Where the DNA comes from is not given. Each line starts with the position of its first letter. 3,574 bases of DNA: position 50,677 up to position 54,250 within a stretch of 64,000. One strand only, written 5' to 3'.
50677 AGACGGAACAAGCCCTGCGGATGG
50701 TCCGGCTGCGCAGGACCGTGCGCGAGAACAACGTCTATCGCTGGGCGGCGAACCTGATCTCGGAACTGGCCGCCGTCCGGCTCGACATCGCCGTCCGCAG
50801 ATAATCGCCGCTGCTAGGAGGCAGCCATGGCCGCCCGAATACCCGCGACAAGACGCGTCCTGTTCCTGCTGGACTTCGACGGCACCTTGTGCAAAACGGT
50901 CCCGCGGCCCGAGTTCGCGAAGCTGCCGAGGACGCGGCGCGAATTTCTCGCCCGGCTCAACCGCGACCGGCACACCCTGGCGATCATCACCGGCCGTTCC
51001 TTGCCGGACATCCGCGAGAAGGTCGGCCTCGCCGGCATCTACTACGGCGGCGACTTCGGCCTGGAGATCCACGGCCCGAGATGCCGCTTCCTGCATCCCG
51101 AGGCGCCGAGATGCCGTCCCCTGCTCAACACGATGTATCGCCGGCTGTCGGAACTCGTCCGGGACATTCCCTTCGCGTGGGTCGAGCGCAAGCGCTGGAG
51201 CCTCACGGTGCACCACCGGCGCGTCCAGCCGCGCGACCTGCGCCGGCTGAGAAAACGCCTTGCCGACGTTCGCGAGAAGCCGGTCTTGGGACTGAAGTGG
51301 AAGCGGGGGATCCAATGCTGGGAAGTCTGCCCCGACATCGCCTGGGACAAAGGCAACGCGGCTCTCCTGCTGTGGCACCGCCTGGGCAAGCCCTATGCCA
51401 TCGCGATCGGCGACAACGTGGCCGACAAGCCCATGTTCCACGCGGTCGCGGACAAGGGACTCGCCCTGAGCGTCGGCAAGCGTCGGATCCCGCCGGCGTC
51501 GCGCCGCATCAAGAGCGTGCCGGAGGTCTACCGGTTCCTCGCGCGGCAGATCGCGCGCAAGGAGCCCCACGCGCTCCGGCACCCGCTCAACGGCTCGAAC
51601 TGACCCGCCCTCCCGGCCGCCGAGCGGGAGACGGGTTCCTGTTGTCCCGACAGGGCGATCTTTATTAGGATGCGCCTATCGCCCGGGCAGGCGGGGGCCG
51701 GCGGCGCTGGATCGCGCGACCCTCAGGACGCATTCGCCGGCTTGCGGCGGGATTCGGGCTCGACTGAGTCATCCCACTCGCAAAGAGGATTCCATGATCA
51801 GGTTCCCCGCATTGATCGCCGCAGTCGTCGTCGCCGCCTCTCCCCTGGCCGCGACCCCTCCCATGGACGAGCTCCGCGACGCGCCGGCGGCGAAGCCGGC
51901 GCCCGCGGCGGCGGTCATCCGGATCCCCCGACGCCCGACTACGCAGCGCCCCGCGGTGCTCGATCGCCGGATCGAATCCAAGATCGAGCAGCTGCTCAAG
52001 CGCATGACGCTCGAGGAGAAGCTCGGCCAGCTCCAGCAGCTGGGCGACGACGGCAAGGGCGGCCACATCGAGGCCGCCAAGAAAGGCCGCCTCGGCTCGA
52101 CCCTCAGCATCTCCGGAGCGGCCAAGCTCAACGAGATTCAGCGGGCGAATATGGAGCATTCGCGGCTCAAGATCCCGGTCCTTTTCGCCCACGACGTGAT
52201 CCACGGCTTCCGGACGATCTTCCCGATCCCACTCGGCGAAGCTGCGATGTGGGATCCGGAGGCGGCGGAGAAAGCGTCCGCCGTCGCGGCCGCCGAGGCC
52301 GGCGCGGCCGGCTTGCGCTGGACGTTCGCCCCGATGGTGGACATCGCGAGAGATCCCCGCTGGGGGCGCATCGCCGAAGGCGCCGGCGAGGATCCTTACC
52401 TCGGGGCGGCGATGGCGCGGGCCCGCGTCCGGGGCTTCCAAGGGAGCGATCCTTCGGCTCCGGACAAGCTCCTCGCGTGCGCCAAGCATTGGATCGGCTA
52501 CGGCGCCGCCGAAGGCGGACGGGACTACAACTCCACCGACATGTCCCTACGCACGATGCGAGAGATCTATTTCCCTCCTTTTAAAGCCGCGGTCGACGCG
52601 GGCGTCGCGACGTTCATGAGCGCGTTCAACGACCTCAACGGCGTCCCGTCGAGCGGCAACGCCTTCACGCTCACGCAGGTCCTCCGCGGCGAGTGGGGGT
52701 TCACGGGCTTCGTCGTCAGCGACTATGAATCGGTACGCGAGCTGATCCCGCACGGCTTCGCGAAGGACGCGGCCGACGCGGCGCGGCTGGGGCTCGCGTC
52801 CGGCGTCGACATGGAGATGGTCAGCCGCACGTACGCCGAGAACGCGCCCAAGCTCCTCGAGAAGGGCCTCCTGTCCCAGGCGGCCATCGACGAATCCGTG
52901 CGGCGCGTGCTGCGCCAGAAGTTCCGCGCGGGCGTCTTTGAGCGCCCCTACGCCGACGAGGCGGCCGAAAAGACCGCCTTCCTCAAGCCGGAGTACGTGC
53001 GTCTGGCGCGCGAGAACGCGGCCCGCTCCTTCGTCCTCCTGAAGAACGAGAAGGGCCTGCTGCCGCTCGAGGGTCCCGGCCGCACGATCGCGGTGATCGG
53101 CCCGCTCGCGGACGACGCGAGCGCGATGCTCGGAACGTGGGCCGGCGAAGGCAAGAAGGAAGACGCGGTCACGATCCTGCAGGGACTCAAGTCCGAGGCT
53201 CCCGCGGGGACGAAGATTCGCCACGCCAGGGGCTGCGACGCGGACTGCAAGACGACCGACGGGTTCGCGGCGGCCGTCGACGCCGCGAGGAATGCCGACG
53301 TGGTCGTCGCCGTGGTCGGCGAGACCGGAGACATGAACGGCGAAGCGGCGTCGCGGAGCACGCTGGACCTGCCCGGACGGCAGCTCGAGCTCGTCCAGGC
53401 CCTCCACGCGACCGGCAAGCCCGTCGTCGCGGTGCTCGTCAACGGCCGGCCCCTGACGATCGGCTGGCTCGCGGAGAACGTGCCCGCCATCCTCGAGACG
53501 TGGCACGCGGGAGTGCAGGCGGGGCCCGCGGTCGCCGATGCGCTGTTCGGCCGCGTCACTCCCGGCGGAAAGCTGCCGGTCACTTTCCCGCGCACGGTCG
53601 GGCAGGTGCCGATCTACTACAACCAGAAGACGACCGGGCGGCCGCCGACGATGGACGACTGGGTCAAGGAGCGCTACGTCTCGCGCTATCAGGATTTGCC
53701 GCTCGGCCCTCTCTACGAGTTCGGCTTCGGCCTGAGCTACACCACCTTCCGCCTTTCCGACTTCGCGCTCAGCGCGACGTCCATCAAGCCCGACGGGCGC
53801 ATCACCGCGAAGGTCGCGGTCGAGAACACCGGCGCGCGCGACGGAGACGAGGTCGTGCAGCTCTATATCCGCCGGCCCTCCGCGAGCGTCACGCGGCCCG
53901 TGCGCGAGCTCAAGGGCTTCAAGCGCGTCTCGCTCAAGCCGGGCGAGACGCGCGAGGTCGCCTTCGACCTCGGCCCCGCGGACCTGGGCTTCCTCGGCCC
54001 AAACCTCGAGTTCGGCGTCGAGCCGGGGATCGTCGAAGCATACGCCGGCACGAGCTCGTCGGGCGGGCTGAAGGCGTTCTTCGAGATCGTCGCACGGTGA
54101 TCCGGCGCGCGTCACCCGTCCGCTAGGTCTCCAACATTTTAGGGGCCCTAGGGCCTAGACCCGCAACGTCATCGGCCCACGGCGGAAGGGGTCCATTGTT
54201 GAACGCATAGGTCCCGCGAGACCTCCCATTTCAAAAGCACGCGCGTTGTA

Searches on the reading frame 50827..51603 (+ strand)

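Call 69: search_protein_families(library=pfam, proteins=[window:50827-51603:+], max_evalue=0.001)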
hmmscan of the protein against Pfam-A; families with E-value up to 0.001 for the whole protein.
window:50827-51603:+ (258 aa): 2 families
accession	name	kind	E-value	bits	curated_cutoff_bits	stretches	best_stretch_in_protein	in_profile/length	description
PF02358.22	Trehalose_PPase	-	5.2e-22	78.6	27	1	14-210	1-206/235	Trehalose-phosphatase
PF08282.18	Hydrolase_3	-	2.8e-06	27.7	20.9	0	14-64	2-47/255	haloacid dehalogenase-like hydrolase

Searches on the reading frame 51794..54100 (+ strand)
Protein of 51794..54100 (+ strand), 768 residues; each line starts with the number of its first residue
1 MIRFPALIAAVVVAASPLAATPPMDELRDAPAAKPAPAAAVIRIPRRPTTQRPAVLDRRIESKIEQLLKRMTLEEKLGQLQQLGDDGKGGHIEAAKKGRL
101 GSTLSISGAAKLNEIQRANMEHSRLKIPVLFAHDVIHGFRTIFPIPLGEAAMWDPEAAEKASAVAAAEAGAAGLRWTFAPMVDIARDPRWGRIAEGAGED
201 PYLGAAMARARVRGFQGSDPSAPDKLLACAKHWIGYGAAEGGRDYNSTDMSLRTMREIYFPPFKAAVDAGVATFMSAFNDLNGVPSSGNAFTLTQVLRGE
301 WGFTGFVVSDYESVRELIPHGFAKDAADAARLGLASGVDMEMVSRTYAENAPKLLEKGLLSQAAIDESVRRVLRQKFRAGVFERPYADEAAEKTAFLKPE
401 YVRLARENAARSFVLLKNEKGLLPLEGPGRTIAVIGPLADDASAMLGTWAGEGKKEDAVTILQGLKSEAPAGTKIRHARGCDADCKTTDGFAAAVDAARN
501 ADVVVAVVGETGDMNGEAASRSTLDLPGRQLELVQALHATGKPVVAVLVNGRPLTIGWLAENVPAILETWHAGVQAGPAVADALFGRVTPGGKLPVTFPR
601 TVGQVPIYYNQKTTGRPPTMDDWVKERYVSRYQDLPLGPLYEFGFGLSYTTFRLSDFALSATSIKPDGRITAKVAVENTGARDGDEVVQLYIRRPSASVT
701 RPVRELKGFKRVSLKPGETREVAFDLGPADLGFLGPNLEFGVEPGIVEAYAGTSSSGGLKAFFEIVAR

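Call 69: search_protein_families(library=pfam, proteins=[window:51794-54100:+], max_evalue=0.001)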
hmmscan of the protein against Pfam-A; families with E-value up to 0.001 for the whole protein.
window:51794-54100:+ (768 aa): 3 families
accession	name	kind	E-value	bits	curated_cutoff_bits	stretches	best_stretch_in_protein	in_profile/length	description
PF00933.27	Glyco_hydro_3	-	3e-69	234.3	27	1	72-374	1-315/316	Glycosyl hydrolase family 3 N terminal domain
PF01915.27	Glyco_hydro_3_C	-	7.4e-57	193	31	1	414-649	2-200/200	Glycosyl hydrolase family 3 C-terminal domain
PF14310.12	Fn3-like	-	1.9e-22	79.6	25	1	686-755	1-71/71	Fibronectin type III-like domain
